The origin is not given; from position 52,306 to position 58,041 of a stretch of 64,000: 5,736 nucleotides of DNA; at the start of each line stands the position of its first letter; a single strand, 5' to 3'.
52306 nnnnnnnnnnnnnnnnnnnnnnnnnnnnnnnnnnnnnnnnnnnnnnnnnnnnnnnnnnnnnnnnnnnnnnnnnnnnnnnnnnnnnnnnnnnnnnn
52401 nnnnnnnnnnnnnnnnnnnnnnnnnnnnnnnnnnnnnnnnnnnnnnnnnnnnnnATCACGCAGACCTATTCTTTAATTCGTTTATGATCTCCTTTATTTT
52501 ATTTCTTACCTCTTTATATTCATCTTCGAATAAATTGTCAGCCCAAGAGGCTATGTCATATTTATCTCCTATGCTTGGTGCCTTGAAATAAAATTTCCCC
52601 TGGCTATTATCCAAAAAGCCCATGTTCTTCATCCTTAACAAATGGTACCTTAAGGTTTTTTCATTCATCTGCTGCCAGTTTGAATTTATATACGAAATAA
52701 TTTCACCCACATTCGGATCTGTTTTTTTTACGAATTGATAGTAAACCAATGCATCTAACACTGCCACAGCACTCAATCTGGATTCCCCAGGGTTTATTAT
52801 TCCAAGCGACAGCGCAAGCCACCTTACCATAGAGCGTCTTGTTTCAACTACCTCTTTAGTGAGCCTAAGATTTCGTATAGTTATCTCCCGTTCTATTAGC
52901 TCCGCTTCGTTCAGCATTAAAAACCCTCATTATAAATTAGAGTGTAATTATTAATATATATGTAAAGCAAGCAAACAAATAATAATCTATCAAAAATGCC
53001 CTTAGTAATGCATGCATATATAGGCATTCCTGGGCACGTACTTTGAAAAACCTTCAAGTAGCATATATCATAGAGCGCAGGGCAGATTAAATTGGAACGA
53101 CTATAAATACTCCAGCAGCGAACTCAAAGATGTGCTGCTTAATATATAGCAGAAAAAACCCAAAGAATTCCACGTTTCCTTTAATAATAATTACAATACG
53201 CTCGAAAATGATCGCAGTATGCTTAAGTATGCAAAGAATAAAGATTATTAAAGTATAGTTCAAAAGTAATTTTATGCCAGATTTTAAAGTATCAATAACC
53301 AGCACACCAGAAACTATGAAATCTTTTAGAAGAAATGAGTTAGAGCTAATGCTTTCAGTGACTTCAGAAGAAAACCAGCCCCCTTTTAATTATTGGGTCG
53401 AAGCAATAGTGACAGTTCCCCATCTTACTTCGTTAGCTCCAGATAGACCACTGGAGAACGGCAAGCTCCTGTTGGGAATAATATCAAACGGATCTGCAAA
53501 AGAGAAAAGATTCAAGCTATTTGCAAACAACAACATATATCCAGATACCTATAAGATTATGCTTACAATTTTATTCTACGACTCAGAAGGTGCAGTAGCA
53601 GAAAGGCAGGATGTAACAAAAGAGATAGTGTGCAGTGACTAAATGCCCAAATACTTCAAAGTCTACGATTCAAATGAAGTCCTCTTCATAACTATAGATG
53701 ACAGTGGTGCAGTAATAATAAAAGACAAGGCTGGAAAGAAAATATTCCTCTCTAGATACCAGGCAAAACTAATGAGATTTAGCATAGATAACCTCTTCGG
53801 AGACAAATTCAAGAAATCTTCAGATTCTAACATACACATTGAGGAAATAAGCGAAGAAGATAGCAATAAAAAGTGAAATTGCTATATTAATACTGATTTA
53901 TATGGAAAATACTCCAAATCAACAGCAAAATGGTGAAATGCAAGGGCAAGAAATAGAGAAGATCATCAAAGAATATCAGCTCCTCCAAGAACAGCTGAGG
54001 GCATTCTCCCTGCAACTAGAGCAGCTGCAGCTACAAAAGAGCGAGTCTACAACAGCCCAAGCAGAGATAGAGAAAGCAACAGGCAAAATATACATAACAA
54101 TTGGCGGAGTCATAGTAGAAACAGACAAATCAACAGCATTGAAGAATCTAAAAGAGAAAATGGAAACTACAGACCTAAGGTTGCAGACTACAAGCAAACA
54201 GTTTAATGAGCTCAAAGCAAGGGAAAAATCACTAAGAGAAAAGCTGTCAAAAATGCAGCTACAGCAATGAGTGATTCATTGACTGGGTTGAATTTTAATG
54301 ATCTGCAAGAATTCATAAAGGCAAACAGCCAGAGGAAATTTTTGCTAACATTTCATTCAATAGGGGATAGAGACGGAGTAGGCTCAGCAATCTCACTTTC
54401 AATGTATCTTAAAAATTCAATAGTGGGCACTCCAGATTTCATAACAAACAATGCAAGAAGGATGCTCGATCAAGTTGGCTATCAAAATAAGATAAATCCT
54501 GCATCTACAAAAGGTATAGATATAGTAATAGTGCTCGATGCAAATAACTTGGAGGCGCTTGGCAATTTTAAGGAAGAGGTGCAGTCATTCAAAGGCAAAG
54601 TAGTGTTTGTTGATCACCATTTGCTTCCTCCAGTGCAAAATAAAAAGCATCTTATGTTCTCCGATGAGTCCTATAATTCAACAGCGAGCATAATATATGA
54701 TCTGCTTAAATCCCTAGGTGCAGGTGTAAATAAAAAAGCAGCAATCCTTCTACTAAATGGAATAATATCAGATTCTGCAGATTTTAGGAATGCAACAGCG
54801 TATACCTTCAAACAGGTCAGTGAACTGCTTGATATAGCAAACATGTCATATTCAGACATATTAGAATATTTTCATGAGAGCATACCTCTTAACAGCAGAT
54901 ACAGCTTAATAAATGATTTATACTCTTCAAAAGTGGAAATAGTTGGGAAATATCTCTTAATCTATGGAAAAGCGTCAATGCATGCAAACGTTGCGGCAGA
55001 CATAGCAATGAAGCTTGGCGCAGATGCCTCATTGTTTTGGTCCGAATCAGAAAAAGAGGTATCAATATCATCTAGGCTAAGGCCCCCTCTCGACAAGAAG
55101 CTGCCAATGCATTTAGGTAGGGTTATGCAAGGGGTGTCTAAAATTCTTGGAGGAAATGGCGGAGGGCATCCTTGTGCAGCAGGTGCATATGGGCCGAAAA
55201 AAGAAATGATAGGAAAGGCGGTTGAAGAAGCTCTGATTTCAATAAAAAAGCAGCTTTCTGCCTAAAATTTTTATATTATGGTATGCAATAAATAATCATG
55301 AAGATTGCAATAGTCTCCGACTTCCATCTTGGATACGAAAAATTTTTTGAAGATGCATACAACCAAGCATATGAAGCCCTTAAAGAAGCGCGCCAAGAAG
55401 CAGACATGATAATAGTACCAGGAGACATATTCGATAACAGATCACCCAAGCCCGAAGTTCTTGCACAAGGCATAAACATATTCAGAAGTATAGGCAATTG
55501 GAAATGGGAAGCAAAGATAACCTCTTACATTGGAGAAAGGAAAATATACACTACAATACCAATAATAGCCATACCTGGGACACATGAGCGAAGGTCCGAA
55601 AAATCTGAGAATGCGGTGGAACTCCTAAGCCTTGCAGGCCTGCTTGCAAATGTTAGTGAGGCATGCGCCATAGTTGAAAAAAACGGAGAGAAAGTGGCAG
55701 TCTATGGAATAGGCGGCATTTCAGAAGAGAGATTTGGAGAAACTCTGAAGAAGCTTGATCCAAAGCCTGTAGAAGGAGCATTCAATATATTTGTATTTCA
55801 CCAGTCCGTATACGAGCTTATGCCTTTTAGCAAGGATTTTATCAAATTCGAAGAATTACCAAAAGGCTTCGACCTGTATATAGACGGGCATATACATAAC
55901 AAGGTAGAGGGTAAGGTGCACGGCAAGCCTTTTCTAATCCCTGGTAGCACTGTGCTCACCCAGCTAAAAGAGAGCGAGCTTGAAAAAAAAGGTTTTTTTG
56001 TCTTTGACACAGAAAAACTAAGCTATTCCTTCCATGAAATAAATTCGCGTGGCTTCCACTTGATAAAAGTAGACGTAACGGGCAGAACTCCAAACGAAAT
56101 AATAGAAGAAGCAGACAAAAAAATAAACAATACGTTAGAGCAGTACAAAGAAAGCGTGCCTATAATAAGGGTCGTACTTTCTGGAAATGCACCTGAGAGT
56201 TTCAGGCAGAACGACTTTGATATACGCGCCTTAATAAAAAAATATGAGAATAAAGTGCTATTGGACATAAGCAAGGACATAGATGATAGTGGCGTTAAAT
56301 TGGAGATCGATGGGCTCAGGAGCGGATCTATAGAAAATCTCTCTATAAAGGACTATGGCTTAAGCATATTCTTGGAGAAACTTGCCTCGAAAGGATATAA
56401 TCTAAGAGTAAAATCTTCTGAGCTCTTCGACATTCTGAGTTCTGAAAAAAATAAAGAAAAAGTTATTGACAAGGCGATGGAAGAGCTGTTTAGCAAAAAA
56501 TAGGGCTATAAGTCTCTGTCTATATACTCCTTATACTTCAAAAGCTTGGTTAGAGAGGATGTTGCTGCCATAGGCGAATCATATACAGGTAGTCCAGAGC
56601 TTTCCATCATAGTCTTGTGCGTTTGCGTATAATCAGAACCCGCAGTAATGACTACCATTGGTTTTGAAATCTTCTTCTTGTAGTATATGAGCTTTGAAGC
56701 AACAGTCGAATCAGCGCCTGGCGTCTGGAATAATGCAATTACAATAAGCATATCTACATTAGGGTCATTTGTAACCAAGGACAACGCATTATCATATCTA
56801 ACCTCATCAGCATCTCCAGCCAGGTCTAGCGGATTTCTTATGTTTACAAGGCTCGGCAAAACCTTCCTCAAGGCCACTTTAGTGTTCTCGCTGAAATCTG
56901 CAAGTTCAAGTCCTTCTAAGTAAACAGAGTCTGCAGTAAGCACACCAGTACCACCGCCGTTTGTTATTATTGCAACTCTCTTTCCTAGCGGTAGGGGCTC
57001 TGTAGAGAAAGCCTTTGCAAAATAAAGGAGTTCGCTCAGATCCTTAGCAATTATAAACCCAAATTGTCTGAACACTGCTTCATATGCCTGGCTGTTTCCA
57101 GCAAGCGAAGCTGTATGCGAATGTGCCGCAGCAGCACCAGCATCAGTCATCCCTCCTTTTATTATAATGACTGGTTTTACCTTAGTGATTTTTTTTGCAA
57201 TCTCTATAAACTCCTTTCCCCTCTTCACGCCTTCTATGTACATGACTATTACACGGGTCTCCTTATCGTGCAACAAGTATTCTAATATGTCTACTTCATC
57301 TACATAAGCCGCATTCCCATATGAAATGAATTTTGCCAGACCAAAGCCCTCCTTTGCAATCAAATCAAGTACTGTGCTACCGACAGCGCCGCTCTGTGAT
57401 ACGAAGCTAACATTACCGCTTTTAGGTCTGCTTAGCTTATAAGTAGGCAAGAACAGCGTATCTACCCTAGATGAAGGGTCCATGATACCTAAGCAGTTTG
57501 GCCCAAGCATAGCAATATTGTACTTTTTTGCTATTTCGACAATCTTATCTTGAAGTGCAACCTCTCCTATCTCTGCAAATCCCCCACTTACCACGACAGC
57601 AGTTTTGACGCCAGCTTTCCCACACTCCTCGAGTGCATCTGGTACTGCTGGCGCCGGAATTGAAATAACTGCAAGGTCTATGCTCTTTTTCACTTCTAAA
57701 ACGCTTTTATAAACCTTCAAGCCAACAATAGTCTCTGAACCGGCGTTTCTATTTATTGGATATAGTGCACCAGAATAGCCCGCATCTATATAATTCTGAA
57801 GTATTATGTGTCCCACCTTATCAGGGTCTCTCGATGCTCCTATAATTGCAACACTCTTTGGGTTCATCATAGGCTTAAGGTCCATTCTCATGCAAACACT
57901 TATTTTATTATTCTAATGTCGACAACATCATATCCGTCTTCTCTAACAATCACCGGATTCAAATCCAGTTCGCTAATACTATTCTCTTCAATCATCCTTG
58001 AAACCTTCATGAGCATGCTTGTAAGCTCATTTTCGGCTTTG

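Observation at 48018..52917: Translationally coupled string: wHTH-like protein, sequon-rich CARDB-like surface protein, Lhr helicase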

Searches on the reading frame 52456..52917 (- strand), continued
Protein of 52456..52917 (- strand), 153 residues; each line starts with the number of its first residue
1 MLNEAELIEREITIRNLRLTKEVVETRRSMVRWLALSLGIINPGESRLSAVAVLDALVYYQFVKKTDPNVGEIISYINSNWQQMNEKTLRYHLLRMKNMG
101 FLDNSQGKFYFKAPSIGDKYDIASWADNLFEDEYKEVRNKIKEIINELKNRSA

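Call 61: search_solved_structures(query=A3, max_evalue=1)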
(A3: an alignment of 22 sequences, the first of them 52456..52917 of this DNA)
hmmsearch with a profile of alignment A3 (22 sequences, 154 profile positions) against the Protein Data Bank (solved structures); distinct sequences matched with E-value up to 1: 22.
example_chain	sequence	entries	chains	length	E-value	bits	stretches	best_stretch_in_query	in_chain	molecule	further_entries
1okr_A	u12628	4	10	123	0.0004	23.4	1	64-135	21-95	METHICILLIN RESISTANCE REGULATORY PROTEIN MECI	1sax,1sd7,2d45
1sd6_A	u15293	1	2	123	0.00045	23.3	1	64-136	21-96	Methicillin resistance regulatory protein mecI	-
2lvs_A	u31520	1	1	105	0.0036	20.4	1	72-120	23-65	Putative uncharacterized protein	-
4z1x_A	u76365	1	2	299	0.013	18.6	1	61-133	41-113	LAGLIDADG endonuclease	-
4efj_A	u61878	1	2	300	0.013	18.6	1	61-133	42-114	LAGLIDADG endonuclease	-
1sd4_A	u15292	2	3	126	0.032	17.3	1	64-134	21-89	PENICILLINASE REPRESSOR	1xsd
2pg4_A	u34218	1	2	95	0.039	17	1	50-129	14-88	Uncharacterized protein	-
6dk4_A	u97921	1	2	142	0.04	17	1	58-105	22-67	Ferric uptake regulation protein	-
1p6r_A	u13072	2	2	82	0.043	16.9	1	64-120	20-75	Penicillinase repressor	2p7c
5dym_A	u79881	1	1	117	0.11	15.5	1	55-106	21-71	PadR-family transcriptional regulator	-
5nbc_A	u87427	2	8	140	0.17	15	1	60-140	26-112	Ferric uptake regulation protein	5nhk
5n35_A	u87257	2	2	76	0.27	14.3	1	65-120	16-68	PolB1 Binding Protein 2 (PBP2) | PolB1 Binding Protein 2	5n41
1y0u_A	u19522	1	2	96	0.3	14.1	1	83-114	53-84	arsenical resistance operon repressor, putative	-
4v6u_AU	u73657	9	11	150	0.31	14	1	88-144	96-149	SSU ribosomal protein S19E | 30S ribosomal protein S19e | 30S ribosomal protein eS19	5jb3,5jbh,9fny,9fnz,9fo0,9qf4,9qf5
2v7f_A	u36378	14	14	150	0.32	14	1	88-144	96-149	RPS19E SSU RIBOSOMAL PROTEIN S19E | 30S ribosomal protein S19e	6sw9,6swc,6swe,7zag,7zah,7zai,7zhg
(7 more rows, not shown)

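Call 81: list_cluster_members(proteins=[P0141, P0146, P0148, P0149, P0152, P0153, P0157, P0161, P0164, P0175])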
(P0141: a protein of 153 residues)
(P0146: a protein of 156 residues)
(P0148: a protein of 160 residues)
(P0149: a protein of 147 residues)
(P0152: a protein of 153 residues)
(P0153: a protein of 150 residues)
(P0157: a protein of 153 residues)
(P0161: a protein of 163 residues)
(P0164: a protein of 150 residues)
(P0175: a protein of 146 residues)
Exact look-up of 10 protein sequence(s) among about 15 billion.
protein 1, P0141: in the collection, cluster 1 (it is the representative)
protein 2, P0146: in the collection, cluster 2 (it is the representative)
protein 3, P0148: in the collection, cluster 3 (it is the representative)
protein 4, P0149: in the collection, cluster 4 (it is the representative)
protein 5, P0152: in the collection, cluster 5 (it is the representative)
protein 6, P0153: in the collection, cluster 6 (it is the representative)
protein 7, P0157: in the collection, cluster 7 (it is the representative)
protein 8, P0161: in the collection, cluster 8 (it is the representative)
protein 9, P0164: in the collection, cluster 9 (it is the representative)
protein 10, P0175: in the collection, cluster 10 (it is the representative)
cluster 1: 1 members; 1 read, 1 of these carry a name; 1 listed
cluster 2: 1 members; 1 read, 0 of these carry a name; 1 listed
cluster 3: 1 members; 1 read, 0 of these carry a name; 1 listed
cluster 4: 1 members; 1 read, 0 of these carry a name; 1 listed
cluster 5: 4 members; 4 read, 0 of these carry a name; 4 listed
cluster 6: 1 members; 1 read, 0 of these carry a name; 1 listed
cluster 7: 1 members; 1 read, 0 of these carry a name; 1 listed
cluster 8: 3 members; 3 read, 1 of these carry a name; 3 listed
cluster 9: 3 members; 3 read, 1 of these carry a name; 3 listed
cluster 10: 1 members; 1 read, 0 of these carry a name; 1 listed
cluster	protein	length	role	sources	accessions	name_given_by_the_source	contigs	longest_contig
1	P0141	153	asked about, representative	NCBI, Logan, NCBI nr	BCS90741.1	MAG: hypothetical protein ARM1_0198 [Candidatus Micrarchaeota archaeon]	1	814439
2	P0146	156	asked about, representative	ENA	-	-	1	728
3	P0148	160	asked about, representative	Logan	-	-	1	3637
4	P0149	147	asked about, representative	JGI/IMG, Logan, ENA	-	-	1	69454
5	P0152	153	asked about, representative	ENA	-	-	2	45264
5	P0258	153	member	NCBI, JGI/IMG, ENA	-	-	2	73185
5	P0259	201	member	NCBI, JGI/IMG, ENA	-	-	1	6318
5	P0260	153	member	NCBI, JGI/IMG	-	-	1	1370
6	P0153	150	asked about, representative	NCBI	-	-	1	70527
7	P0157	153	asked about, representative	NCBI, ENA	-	-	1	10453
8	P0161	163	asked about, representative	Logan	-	-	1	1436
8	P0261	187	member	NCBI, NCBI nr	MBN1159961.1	MAG: hypothetical protein JXA43_01845 [Candidatus Diapherotrites archaeon] | hypothetical protein [Candidatus Diapherotrites archaeon]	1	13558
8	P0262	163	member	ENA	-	-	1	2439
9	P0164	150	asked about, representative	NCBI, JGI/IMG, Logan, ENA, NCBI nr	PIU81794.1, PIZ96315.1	hypothetical protein COX84_03920 [Candidatus Micrarchaeota archaeon ... | MAG: hypothetical protein COS70_02485 [Candidatus Micrarchaeota archaeon ...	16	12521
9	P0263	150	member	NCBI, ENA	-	-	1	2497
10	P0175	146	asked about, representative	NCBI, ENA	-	-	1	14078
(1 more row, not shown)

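Call 82: find_encoding_contigs(protein=P0141, flank=7000, max_places=1)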
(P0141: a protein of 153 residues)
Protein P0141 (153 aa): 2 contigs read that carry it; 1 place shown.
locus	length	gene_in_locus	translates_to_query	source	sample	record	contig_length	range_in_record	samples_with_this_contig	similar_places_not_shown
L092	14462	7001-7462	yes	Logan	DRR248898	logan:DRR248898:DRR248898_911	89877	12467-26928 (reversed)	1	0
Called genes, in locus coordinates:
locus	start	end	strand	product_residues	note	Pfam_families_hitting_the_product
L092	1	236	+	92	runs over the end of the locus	PF01780:Ribosomal_L37ae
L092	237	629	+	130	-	-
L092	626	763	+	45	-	-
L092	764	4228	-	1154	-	PF17915:zf_Rg, PF00270:DEAD, PF04851:ResIII, PF01751:Toprim, PF01131:Topoisom_bac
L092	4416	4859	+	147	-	-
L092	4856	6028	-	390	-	PF01926:MMR_HSR1, PF02421:FeoB_N (weak), PF08438:YGR210-like_G4, PF02824:TGS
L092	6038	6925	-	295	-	PF06053:DUF929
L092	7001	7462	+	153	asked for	-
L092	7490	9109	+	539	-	-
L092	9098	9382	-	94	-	-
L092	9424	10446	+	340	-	PF00146:NADHdh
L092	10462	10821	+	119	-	PF12797:Fer4_2 (faint), PF13237:Fer4_10 (weak), PF14697:Fer4_21, PF12838:Fer4_7, PF13187:Fer4_9, PF00037:Fer4 (weak)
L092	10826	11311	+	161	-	-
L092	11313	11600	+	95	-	PF00420:Oxidored_q2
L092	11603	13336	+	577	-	PF00662:Proton_antipo_N (weak), PF00361:Proton_antipo_M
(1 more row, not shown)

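Call 83: find_encoding_contigs(protein=P0153, flank=6000, max_places=1)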
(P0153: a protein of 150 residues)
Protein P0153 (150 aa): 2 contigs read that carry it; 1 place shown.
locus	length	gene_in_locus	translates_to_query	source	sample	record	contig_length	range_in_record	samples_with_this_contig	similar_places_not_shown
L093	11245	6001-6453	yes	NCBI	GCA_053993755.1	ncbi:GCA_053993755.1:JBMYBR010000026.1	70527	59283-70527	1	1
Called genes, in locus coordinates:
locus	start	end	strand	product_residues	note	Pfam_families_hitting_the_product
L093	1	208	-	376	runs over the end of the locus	PF00579:tRNA-synt_1b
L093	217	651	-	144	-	-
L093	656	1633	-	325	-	-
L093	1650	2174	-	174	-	PF03994:DUF350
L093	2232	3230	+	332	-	PF00586:AIRS, PF02769:AIRS_C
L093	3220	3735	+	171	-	PF01936:NYN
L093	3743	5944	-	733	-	-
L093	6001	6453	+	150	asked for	-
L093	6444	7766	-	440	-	PF13439:Glyco_transf_4, PF00534:Glycos_transf_1, PF13692:Glyco_trans_1_4, PF20706:GT4-conflict (weak)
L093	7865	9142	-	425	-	-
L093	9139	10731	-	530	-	PF13620:CarboxypepD_reg (faint)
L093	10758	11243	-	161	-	?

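Call 84: find_encoding_contigs(protein=P0258, flank=6000, max_places=1)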
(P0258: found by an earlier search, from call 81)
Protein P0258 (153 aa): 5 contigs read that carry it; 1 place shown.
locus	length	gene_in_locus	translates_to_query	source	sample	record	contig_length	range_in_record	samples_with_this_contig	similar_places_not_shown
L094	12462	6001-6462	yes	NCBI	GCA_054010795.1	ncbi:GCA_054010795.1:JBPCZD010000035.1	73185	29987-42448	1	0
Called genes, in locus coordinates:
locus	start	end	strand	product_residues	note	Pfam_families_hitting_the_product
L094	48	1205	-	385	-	PF00933:Glyco_hydro_3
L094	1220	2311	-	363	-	PF02005:TRM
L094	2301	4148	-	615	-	-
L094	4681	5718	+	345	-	PF01637:ATPase_2, PF13173:AAA_14, PF13401:AAA_22 (faint)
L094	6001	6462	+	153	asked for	-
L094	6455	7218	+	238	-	-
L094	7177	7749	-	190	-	-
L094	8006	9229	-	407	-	PF13506:Glyco_transf_21, PF00535:Glycos_transf_2, PF10111:Glyco_tranf_2_2, PF13641:Glyco_tranf_2_3, PF13632:Glyco_trans_2_3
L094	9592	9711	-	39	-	-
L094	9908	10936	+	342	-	PF04055:Radical_SAM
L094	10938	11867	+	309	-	PF01866:Diphthamide_syn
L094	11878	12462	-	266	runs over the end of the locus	PF00350:Dynamin_N (faint), PF00009:GTP_EFTU (faint), PF03193:RsgA_GTPase, PF02421:FeoB_N (weak), PF01926:MMR_HSR1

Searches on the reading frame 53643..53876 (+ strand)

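Call 5: search_protein_families(library=pfam, proteins=[window:53643-53876:+], max_evalue=0.1)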
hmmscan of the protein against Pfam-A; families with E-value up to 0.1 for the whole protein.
window:53643-53876:+ (77 aa): 3 families
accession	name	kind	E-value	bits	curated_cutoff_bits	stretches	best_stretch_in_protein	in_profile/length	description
PF01491.21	Frataxin_Cyay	-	0.029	14.9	21.3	1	9-61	36-87/107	Frataxin-like domain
PF02237.23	BPL_C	-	0.03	14.7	21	1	14-35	18-40/48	Biotin protein ligase C terminal domain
PF22717.1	SNaCT10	-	0.032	15.2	27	1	3-20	2-21/42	Short NACHT-associated C-Terminal domain, family 10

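Call 7: search_protein_families(library=ncbifam, proteins=[window:53643-53876:+], max_evalue=0.1)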
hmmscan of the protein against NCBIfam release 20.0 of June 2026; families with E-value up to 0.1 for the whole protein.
window:53643-53876:+ (77 aa): 2 families
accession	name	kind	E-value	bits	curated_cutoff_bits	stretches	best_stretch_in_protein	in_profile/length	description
NF038109.1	tapY2_fam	equivalog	0.015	15.2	35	1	26-71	24-69/91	TapY2 family type IVa secretion system protein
NF049881.1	FTN_0109_fam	equivalog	0.03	14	250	1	2-48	33-79/231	FTN_0109 family protein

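Call 59: search_protein_families(library=padloc, proteins=[window:53643-53876:+], max_evalue=0.01)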
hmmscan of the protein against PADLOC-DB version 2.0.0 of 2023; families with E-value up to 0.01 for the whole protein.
window:53643-53876:+ (77 aa): 0 families

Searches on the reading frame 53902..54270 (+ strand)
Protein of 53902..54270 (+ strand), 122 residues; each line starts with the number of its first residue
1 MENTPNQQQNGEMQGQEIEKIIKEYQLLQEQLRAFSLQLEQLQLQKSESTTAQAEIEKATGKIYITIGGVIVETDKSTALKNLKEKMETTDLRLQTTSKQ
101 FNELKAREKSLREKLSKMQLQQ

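Call 5: search_protein_families(library=pfam, proteins=[window:53902-54270:+], max_evalue=0.1)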
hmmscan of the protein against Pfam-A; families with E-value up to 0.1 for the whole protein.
window:53902-54270:+ (122 aa): 6 families
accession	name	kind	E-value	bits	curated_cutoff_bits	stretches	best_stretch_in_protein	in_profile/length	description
PF01920.25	Prefoldin_2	-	9.1e-14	51.8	27.6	1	20-122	2-106/106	Prefoldin subunit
PF02996.22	Prefoldin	-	0.0015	18.9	23.2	1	13-119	10-118/120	Prefoldin subunit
PF06840.17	PDC10_C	-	0.03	14.8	27.3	1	79-118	6-45/90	Programmed cell death protein 10, C-terminal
PF09442.15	DUF2018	-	0.057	14.9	25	1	10-72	17-79/83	Domain of unknown function (DUF2018)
PF07303.18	Occludin_ELL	-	0.071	14.3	31.2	0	19-66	18-65/101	Occludin homology domain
PF18548.6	MetOD2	-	0.082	13.3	30.6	1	71-101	54-84/88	Metanogen output domain 2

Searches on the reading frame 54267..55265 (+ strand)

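Call 5: search_protein_families(library=pfam, proteins=[window:54267-55265:+], max_evalue=0.1)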
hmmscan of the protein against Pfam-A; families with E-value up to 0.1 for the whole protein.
window:54267-55265:+ (332 aa): 2 families
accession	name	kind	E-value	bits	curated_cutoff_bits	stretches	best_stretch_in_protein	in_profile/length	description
PF01368.27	DHH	-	6e-14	52.8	28.1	1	25-166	2-125/125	DHH family, N-terminal domain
PF02272.25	DHHA1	-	4.8e-12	46.7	25.9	1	238-322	17-96/102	DHHA1 domain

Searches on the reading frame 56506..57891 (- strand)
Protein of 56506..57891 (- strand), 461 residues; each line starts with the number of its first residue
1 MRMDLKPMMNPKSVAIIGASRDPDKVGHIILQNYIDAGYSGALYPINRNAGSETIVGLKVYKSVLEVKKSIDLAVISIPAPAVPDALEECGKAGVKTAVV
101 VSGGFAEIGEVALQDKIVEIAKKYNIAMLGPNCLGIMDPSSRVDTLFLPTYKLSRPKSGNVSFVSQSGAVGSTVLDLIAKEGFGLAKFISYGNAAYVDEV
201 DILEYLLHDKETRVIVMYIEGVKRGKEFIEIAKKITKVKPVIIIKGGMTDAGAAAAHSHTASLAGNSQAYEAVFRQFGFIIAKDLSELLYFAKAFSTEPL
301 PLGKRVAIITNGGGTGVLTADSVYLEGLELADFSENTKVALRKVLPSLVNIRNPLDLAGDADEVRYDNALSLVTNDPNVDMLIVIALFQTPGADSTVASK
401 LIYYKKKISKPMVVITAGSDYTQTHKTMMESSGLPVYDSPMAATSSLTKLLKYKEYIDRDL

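Call 74: search_protein_families(library=pfam, proteins=[window:56506-57891:-], max_evalue=0.00001)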
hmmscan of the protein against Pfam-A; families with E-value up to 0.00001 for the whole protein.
window:56506-57891:- (461 aa): 5 families
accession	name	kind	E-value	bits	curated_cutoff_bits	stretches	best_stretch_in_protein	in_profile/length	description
PF13607.11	Succ_CoA_lig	-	5.2e-51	172.5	27.4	1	159-295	2-138/138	Succinyl-CoA ligase like flavodoxin domain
PF13380.12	CoA_binding_2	-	3.5e-24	85.9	22.8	1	12-137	1-114/116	CoA binding domain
PF02629.25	CoA_binding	-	4.3e-17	63.1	22.3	1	11-102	3-95/97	CoA binding domain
PF19045.5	Ligase_CoA_2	-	1.3e-10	42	23.7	1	306-419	1-119/162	Ligase-CoA domain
PF00549.24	Ligase_CoA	-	2e-09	38.1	24.5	0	354-443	25-121/128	CoA-ligase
